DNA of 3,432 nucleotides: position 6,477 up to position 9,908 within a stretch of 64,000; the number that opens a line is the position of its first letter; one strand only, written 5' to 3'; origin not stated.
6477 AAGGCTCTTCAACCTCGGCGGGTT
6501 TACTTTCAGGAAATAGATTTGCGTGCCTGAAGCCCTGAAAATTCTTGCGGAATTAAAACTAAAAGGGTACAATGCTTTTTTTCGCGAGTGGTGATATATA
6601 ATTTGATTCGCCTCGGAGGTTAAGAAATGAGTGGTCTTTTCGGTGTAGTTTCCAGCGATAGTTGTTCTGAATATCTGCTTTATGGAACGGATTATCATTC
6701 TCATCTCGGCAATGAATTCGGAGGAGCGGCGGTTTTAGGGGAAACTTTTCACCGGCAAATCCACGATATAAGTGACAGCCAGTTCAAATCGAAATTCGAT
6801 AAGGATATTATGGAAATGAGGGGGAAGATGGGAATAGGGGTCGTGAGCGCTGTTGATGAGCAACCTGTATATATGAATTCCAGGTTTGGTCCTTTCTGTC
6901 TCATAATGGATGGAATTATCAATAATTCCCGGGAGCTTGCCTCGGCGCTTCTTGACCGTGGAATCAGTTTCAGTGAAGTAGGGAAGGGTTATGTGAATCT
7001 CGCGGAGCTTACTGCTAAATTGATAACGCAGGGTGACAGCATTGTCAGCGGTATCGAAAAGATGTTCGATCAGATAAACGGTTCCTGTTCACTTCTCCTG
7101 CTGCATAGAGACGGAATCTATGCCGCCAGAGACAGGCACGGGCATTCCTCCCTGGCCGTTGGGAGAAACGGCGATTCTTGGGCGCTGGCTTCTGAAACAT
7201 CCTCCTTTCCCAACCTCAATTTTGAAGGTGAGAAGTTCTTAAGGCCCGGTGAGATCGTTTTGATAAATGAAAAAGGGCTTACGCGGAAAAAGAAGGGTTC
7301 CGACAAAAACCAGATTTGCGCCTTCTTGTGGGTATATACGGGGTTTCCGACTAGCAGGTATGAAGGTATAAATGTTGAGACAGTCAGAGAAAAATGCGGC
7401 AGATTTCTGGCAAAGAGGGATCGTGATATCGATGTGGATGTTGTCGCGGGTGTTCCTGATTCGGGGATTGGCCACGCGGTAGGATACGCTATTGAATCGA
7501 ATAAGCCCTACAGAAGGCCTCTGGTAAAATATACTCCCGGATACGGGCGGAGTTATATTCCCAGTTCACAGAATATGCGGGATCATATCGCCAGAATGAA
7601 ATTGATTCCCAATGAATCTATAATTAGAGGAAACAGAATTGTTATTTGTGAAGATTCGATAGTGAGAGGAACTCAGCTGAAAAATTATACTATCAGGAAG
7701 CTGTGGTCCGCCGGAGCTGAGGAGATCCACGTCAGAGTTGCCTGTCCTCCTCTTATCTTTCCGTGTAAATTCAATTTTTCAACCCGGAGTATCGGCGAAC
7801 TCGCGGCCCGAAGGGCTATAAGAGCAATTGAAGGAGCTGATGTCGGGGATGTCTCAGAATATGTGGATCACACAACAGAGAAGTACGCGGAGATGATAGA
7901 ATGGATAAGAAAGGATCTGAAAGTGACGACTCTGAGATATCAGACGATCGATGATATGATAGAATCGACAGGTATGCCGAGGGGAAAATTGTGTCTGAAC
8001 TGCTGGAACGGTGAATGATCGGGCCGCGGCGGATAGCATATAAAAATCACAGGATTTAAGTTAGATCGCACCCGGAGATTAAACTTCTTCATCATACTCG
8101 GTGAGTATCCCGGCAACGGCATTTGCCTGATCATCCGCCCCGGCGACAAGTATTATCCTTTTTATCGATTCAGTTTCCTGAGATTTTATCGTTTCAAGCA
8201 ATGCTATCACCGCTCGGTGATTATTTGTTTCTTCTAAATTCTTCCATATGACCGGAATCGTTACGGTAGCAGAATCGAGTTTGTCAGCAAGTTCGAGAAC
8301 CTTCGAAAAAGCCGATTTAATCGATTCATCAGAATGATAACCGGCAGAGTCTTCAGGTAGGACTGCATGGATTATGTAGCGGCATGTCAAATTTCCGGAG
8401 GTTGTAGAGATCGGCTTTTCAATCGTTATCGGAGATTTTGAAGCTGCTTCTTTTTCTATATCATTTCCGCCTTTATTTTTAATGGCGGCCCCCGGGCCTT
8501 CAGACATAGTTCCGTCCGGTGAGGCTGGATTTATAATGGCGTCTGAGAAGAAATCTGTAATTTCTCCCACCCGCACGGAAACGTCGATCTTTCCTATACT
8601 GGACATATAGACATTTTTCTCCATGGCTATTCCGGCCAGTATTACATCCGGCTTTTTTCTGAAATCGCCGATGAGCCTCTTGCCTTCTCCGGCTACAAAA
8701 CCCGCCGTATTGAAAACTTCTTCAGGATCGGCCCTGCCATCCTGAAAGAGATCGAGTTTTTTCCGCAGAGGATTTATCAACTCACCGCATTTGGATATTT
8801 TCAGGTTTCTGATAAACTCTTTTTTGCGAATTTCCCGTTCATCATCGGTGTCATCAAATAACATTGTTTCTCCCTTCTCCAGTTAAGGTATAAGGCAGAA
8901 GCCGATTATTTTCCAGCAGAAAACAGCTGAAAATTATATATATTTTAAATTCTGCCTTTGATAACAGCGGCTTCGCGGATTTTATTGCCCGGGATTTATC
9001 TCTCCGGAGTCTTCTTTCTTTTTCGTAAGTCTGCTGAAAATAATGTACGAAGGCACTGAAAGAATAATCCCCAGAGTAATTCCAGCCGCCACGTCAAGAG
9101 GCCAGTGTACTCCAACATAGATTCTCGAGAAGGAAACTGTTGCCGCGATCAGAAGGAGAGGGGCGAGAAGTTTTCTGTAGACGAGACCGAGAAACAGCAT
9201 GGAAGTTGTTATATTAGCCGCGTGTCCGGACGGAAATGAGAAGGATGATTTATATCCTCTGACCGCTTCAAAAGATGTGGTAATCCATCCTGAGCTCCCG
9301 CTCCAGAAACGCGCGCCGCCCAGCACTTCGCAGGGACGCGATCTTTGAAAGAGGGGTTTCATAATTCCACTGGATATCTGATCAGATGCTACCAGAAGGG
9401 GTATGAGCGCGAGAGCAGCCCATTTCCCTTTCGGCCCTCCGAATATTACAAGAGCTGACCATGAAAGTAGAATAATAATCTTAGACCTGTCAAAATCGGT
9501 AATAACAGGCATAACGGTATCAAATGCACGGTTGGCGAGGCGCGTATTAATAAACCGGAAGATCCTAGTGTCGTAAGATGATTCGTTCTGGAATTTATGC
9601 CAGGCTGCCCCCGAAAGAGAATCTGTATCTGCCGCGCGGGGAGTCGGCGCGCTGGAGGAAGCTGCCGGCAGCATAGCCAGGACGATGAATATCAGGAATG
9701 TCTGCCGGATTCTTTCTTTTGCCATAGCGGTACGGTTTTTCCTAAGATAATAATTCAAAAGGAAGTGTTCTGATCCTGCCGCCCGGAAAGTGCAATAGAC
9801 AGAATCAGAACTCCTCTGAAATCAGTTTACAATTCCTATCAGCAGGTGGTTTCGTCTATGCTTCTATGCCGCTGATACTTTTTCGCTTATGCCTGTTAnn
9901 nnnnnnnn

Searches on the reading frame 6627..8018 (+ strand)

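Call 35: search_protein_families(library=pfam, proteins=[window:6627-8018:+], max_evalue=0.001)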
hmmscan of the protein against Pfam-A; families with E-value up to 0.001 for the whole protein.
window:6627-8018:+ (463 aa): 2 families
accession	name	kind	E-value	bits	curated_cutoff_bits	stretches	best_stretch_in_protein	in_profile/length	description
PF13537.11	GATase_7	-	1.4e-12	48.1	25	1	73-194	8-121/123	Glutamine amidotransferase domain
PF00156.33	Pribosyltran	-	0.00016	21.5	26.3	1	255-372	13-123/158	Phosphoribosyl transferase domain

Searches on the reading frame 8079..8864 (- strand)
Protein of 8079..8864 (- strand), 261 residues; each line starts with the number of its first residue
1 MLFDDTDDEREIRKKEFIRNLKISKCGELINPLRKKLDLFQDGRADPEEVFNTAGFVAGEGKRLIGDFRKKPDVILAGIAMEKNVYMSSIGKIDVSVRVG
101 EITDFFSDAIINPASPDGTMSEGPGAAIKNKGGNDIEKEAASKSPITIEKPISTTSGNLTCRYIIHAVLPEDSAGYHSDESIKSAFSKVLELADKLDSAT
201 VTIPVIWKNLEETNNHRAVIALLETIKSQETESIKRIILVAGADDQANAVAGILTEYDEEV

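Call 35: search_protein_families(library=pfam, proteins=[window:8079-8864:-], max_evalue=0.001)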
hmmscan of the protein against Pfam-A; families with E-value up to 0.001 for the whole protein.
window:8079-8864:- (261 aa): 1 family
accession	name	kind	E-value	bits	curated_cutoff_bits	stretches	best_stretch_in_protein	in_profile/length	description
PF01661.27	Macro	-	1.1e-12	48.3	22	1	111-206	1-102/118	Macro domain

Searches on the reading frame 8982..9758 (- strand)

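Call 35: search_protein_families(library=pfam, proteins=[window:8982-9758:-], max_evalue=0.001)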
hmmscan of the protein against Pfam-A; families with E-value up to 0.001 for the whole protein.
window:8982-9758:- (258 aa): 2 families
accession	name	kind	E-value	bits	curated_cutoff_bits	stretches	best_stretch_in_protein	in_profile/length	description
PF01569.27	PAP2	-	1.8e-20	73.5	27.2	1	120-243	6-127/130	PAP2 superfamily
PF14378.12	PAP2_3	-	8.5e-07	29.4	27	1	169-232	121-186/190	PAP2 superfamily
